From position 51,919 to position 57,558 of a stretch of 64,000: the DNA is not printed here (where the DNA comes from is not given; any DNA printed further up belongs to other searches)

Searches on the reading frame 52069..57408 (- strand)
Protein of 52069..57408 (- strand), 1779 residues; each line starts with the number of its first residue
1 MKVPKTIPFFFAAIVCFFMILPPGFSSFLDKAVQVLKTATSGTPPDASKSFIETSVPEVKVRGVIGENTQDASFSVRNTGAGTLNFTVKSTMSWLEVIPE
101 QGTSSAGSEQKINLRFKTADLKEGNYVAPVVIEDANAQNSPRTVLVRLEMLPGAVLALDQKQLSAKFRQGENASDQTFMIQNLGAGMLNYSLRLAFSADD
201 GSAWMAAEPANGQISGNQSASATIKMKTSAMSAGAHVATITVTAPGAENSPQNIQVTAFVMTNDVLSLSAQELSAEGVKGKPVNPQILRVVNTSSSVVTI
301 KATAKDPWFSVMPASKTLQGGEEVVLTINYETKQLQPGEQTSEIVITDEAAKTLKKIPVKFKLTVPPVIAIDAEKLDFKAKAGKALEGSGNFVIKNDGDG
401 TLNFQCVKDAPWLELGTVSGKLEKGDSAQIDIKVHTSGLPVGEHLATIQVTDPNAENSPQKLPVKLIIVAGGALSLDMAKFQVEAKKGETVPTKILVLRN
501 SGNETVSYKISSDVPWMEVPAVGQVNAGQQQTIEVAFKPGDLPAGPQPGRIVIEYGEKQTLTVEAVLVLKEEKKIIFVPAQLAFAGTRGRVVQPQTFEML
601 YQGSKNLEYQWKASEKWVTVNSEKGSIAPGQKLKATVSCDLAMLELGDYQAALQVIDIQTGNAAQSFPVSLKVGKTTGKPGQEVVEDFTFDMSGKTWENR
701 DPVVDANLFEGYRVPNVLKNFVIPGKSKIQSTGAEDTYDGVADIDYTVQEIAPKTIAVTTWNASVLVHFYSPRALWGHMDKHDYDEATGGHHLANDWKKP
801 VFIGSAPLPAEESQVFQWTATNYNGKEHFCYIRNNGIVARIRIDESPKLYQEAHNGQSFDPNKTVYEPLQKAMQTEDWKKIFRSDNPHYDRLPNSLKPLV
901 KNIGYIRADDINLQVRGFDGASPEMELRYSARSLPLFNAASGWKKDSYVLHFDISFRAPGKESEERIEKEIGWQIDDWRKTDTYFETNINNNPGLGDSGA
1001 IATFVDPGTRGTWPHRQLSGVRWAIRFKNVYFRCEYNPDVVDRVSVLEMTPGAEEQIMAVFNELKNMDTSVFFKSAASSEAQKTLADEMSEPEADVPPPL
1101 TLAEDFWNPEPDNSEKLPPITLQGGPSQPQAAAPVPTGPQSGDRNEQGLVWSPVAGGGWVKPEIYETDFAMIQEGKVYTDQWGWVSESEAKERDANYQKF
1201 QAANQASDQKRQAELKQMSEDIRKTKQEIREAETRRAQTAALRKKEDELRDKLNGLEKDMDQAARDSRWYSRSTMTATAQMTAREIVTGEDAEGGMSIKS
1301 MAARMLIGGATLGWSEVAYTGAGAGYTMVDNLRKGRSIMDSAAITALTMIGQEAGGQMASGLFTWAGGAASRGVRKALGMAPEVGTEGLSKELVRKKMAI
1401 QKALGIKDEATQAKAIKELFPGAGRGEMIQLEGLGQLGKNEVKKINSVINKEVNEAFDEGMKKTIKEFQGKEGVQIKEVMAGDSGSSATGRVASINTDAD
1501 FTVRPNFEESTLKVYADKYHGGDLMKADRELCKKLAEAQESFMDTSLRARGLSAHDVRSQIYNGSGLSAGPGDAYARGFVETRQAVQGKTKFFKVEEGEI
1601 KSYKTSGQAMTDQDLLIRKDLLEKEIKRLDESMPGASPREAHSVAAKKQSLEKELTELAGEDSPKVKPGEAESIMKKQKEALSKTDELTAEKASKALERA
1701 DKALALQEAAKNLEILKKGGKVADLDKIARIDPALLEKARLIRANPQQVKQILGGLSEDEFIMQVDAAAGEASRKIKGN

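Call 4: search_protein_families(library=pfam, proteins=[window:52069-57408:-], max_evalue=0.1)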
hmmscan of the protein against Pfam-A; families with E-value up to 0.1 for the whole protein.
window:52069-57408:- (1779 aa): 15 families
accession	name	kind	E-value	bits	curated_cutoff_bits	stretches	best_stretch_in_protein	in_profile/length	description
PF19190.6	BACON_2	-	3.7e-40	136.2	25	6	68-148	17-91/94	Viral BACON domain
PF22544.2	HYDIN_VesB_CFA65-like_Ig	-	2.7e-23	82.5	25.5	2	69-127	20-81/100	HYDIN/CFA65/VesB-like, Ig-like domain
PF22076.2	Cep192_D6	-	8.5e-17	61.7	35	1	579-671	8-100/101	Cep192 domain 6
PF24507.1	Ig_CFAP65_4th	-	7.6e-13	49.1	27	0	496-540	2-49/76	CFAP65, fourth Ig-like domain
PF22067.2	Cep192_D3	-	1.1e-10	41.9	27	0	481-540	9-70/99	Cep192 domain 3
PF00635.32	Motile_Sperm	-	9.7e-10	38.7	25.9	1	477-558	5-89/109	MSP (Major sperm protein) domain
PF13004.13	BACON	-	4.9e-06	26.9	25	1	198-257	5-59/61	Putative binding domain, N-terminal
PF15780.11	ASH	-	0.0002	21.9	27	0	286-347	27-89/98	Abnormal spindle-like microcephaly-assoc'd, ASPM-SPD-2-Hydin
PF06280.18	fn3_5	-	0.00043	21.4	27.6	0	492-590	10-104/112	Fn3-like domain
PF19410.4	DUF5980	-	0.0056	17.5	27.1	0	626-674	49-94/97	Family of unknown function (DUF5980)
PF09355.15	Phage_Gp19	-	0.02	15.8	22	1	1229-1300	5-74/116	Phage protein Gp19/Gp15/Gp42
PF08195.16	TRI9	-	0.033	14.5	25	0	507-538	10-41/43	TRI9 protein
PF25249.1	Ig_CFAP65_7th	-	0.038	14.2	28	0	498-541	26-73/120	CFAP65, seventh Ig-like domain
PF21223.3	TPPII_Ig-like-1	-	0.049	14.4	27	0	404-454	54-102/117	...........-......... II, first Ig-like domain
PF23619.1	Ig_VWA7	-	0.091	13.4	27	0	205-259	45-100/104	VWA7 Ig-like domain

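Call 5: search_protein_families(library=ncbifam, proteins=[window:52069-57408:-], max_evalue=0.1)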
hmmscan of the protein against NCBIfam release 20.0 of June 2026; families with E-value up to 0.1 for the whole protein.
window:52069-57408:- (1779 aa): 2 families
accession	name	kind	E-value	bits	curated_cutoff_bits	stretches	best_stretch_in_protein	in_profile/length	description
NF012200.0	choice_anch_D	domain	8.9e-11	42.3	45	1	167-243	29-102/108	choice-of-anchor D domain-containing protein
NF041425.1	OS_HP2_seleno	subfamily_domain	8.1e-09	35.7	100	1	391-463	20-92/98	OS_HP2 family (seleno)protein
